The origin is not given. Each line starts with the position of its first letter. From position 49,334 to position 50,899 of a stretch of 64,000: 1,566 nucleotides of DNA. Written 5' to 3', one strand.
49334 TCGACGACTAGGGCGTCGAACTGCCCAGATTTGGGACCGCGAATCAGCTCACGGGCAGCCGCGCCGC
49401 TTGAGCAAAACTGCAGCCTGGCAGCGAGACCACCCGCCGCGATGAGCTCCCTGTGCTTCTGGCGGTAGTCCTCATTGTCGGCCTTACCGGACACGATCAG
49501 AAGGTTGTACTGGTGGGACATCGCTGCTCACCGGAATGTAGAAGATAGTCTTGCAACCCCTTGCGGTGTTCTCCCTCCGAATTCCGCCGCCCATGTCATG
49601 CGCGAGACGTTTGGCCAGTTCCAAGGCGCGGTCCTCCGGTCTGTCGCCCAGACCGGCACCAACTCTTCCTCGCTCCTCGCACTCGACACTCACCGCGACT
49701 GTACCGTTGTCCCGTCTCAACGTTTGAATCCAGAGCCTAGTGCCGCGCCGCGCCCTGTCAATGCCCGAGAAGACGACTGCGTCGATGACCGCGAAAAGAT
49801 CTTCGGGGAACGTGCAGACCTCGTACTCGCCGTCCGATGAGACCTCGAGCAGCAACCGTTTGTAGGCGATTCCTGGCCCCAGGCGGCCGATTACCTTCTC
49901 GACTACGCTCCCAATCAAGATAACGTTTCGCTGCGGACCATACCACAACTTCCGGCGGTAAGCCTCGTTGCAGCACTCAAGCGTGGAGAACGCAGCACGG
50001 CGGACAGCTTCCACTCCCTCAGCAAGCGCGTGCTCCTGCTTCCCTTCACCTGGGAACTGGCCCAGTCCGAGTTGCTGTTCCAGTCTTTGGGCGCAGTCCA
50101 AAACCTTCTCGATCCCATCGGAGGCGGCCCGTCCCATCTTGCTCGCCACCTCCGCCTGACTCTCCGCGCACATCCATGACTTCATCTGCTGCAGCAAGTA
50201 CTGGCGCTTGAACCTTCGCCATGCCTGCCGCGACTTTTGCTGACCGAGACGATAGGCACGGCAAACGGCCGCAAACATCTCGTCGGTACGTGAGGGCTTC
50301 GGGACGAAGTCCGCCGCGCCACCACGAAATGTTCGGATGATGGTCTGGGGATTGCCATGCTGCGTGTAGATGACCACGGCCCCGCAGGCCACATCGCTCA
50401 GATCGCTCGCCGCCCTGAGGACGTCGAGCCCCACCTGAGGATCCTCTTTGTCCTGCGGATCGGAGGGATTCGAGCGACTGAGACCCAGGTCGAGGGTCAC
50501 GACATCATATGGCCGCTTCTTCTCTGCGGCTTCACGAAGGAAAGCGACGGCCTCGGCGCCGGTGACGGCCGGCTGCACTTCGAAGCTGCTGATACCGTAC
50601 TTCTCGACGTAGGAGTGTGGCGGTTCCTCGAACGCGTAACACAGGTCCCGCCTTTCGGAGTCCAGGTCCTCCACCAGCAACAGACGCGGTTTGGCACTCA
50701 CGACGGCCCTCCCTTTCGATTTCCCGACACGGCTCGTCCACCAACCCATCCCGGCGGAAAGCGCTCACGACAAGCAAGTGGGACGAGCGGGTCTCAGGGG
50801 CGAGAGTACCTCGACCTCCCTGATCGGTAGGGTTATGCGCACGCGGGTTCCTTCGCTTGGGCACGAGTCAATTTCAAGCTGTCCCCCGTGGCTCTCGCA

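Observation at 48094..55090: Element-borne three-tier signalling operon: giant cytoplasmic FIST/GAF kinase -> REC-HATPase hybrid -> sigma-54 activator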

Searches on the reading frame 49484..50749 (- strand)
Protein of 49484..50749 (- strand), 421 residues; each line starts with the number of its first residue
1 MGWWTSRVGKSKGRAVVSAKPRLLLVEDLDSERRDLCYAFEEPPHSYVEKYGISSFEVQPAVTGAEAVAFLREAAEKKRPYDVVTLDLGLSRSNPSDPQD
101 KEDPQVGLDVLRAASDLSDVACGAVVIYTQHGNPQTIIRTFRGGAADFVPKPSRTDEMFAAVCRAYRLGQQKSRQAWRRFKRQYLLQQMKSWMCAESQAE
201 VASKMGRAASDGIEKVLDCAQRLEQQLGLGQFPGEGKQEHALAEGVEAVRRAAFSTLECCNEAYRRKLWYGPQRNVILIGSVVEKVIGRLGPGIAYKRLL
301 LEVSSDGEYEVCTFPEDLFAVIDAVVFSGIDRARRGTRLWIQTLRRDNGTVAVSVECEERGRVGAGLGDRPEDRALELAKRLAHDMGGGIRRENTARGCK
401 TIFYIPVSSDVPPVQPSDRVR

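Call 3: search_protein_families(library=pfam, proteins=[window:49484-50749:-], max_evalue=0.01)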
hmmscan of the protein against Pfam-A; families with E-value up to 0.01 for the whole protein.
window:49484-50749:- (421 aa): 1 family
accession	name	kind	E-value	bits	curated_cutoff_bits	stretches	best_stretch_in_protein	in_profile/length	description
PF00072.30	Response_reg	-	4.6e-06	27.2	30.2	1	56-162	23-110/111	Response regulator receiver domain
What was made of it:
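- On Response-regulator receiver (P2 N-domain): The Pfam score of 27.2 is just below the 30.2 cut-off (call 3).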

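Call 34: find_homologous_proteins(query=A1, max_evalue=0.001)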
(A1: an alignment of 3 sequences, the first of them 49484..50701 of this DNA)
Query A1 (3 sequences) (405 aa, profile of the alignment): 19 proteins with E <= 0.001 among 8000 candidates.
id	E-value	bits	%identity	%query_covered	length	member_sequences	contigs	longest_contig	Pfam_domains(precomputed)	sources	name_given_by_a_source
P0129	5.6e-192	656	25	78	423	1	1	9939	-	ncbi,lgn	-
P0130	1.1e-186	639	100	100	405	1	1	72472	PF00072.31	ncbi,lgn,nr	ncbi:MAG: hypothetical protein HYS13_17745 [Planctomycetia bacterium]|nr:hypothetical protein [Planc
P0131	6.7e-13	66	33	46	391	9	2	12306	PF13581.13,PF02518.32,PF00512.32,PF00072.31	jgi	jgi:signal transduction histidine kinase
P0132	9.1e-12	63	33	38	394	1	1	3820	PF02518.32,PF00512.32,PF00072.31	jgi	jgi:two-component system, sensor histidine kinase and response regulator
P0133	1.2e-11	62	32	39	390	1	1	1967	PF13581.13,PF02518.32,PF00512.32,PF00072.31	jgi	jgi:signal transduction histidine kinase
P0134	3.6e-11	61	31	39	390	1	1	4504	PF13581.13,PF02518.32,PF00512.32,PF00072.31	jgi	jgi:two-component system, sensor histidine kinase and response regulator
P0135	8.4e-9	53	23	33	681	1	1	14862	PF02518.32,PF00512.32,PF00072.31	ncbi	-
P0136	3.6e-8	51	30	38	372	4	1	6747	PF13581.13,PF02518.32,PF00512.32,PF00072.31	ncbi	-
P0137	1.1e-7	49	21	85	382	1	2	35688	PF13581.13,PF02518.32,PF00512.32,PF00072.31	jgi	jgi:two-component system sensor histidine kinase/response regulator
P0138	5.0e-7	47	28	44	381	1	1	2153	PF02518.32,PF00512.32,PF00072.31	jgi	jgi:signal transduction histidine kinase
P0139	1.1e-6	46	28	37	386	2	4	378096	PF13581.13,PF02518.32,PF00512.32,PF00072.31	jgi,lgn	jgi:signal transduction histidine kinase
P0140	1.9e-6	45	27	44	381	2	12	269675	PF13581.13,PF02518.32,PF00512.32,PF00072.31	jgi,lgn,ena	jgi:signal transduction histidine kinase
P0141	3.2e-6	44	29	17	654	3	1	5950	PF08447.19,PF13426.14,PF13188.14,PF12860.14,PF08448.17,PF02518.32,PF00512.32,PF00989.32,PF00072.31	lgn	-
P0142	3.2e-5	41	22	66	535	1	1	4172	PF13581.13,PF02518.32,PF00512.32,PF00072.31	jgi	jgi:signal transduction histidine kinase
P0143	5.9e-5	40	27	44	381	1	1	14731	PF13581.13,PF02518.32,PF00512.32,PF00072.31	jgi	jgi:two-component system, sensor histidine kinase and response regulator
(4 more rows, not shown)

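Call 37: find_related_loci(query=A1, collection=genome_contigs, flank=10000)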
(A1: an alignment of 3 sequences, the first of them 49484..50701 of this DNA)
Query A1 (405 aa) in genome_contigs; peptide patterns used: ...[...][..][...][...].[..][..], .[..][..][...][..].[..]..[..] (x = any residue, [..] = any of these).
286 stretches matched a pattern; 1 encode a relative of the query (tblastn E <= 1e-3); 1 distinct loci.
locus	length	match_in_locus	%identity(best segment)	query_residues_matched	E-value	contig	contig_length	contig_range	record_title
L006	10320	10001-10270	32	40-148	1e-7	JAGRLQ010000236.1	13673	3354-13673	MAG: Nitratireductor sp. isolate HKST-UBA69 2009_92638, whole genome shotgun sequence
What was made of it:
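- Tried and rejected: The genome_contigs scan with the P2 alignment found only an unrelated receiver (call 37).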

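Call 46: search_protein_families(library=padloc, proteins=[window:49484-50749:-], max_evalue=0.001)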
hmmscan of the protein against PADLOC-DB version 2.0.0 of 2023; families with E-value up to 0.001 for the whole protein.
window:49484-50749:- (421 aa): 0 families

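Call 88: predict_structure(alignment_id=A7)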
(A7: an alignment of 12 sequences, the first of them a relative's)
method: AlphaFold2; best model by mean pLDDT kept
length: 405 residues; sequences in the alignment: 12
mean_pLDDT: 79.0   pTM: 0.59
mean pLDDT of the five models: 79.0, 77.8, 77.8, 71.9, 64.1
residues with pLDDT >= 90: 109; 70-90: 208; 50-70: 58; < 50: 30
segments of 3 or more residues with pLDDT < 50: 216-218, 250-255, 346-353, 394-405
pLDDT, mean of each block of 10 residues (from residue 1): 84 92 93 89 94 93 91 82 81 91 82 80 83 85 92 79 78 67 66 74 77 57 68 75 59 56 92 86 88 84 90 86 90 87 58 59 82 85 85 49 33
secondary structure, 60 per line:
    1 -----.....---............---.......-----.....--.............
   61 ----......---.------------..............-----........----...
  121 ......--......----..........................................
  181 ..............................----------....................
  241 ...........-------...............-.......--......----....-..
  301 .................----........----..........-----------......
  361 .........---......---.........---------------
elements in order: E6-10 H14-25 H29-35 E41-45 H48-60 E65-70 H88-100 E106-113 H118-126 E129-134 H139-210 H221-251 E259-262 H263-273 H275-281 E284-289 E294-297 H299-316 E322-329 E334-343 H355-369 E373-378 E382-390
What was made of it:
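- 49484..50701 (-): P2, 405 aa (the ORF is extendable to ATG 50749). It has a canonical receiver (E11, D12, D71, K135), a long helical hairpin, and a degenerate CA-like domain. I read it as a receiver-controlled pseudo-histidine kinase. The AF2 model has pLDDT 79 with a REC, two-helix, alpha/beta layout (call 88).
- On Rec-controlled histidine kinase (LvrB type): AF2 model with pLDDT 79 (call 88).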

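Call 90: fold_search(model_id=the predicted structure, library=pdb)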
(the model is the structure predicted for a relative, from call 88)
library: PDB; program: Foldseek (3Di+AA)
matches with E <= 10: 1290; with E <= 0.001: 658
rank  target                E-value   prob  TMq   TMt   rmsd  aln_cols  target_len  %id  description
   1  8vc9_A                2.9e-16  1.00  0.38  0.40  11.1       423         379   12  Hybrid response regulator LvrB from Leptospira / phosphorylated REC form (released 2024-12-18)
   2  8vc9_B                6.0e-16  1.00  0.38  0.41  11.3       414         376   12  Hybrid response regulator LvrB from Leptospira / phosphorylated REC form (released 2024-12-18)
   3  8vc9_E                7.5e-16  1.00  0.41  0.42  10.1       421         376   12  Hybrid response regulator LvrB from Leptospira / phosphorylated REC form (released 2024-12-18)
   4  8vc9_F                1.0e-15  1.00  0.39  0.41  10.8       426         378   11  Hybrid response regulator LvrB from Leptospira / phosphorylated REC form (released 2024-12-18)
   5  8vc9_C                1.3e-15  1.00  0.36  0.38  11.9       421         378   11  Hybrid response regulator LvrB from Leptospira / phosphorylated REC form (released 2024-12-18)
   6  8vc9_D                1.9e-15  1.00  0.37  0.39  11.3       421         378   12  Hybrid response regulator LvrB from Leptospira / phosphorylated REC form (released 2024-12-18)
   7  4gcz_B                2.0e-10  1.00  0.30  0.32  21.8       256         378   14  Structure of a blue-light photoreceptor (released 2013-06-19)
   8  4q20_A                4.0e-10  1.00  0.30  0.50  21.5       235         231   15  Crystal structure of a C-terminal part of tyrosine kinase (DivL) from Caulobacter crescentus CB15 at 2.50 A resolution (released 2014-04-23)
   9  4jav_A                7.0e-10  1.00  0.30  0.47  15.7       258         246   16  Structural basis of a rationally rewired protein-protein interface (HK853wt and RR468mutant V13P, L14I, I17M and N21V) (released 2013-09-04)
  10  9eut_A                7.0e-10  1.00  0.29  0.17  22.9       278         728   13  Cryo-EM structure of the full-length Pseudomonas aeruginosa bacteriophytochrome in its Pr state (released 2024-09-04)
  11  7n0e_B                8.8e-10  1.00  0.29  0.58  17.2       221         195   14  Co-complex of the histidine kinase region of RetS and the dimerization and histidine phosphotransfer domain of GacS (released 2022-03-09)
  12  4q20_B                8.8e-10  1.00  0.29  0.49  21.5       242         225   15  Crystal structure of a C-terminal part of tyrosine kinase (DivL) from Caulobacter crescentus CB15 at 2.50 A resolution (released 2014-04-23)
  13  3dge_A                1.3e-09  1.00  0.29  0.47  19.4       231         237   16  Structure of a histidine kinase-response regulator complex reveals insights into Two-component signaling and a novel c (released 2009-07-07)
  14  8a52_A                1.9e-09  1.00  0.30  0.33   9.2       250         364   12  Crystal structure of a chimeric LOV-Histidine kinase SB2F1 (asymmetrical variant, trigonal form with long c-axis) (released 2023-12-27)
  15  9epn_A                1.9e-09  1.00  0.29  0.43  22.6       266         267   12  Crystal structure of HprS histidine kinase cytoplasmic fragment from Escherichia coli (released 2025-01-22)
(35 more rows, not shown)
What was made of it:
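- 49484..50701 (-): The top Foldseek hit is LvrB, 8vc9, E 2.9e-16 (call 90).
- On Rec-controlled histidine kinase (LvrB type): Foldseek top hits are 8vc9 chains, E about 3e-16 (call 90).
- Closest known: Pseudo-histidine kinases that signal by binding receivers or kinases, such as DivL. Same: DivL and RetS chains appear among the structural matches (call 90).
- The P2 fold is Rec-DHp-CA, with LvrB as the best structural match (calls 88, 90).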

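Call 97: search_protein_families(library=ncbifam, proteins=[window:49484-50749:-], max_evalue=0.001)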
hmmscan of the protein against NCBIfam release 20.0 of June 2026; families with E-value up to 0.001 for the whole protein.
window:49484-50749:- (421 aa): 5 families
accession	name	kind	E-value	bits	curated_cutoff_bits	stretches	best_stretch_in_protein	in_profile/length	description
TIGR02915.1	PEP_resp_reg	equivalog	4.3e-07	29.1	502.6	1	50-190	15-139/445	PEP-CTERM-box response regulator transcription factor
NF041946.1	LuxO_transreg_Vib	equivalog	3.6e-05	22.7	800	1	57-176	22-122/463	quorum-sensing sigma-54 dependent transcriptional regulator LuxO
NF040749.1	tetrathio_RR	equivalog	5e-05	23.1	290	1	123-176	72-125/191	tetrathionate respiration response regulator TtrR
NF051870.1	NAssimRespRegNtrX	equivalog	0.0001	21.4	600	1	107-172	62-125/452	nitrogen assimilation response regulator NtrX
NF006900.1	PRK09390.1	equivalog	0.00042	19.9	255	1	107-176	63-130/203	response regulator FixJ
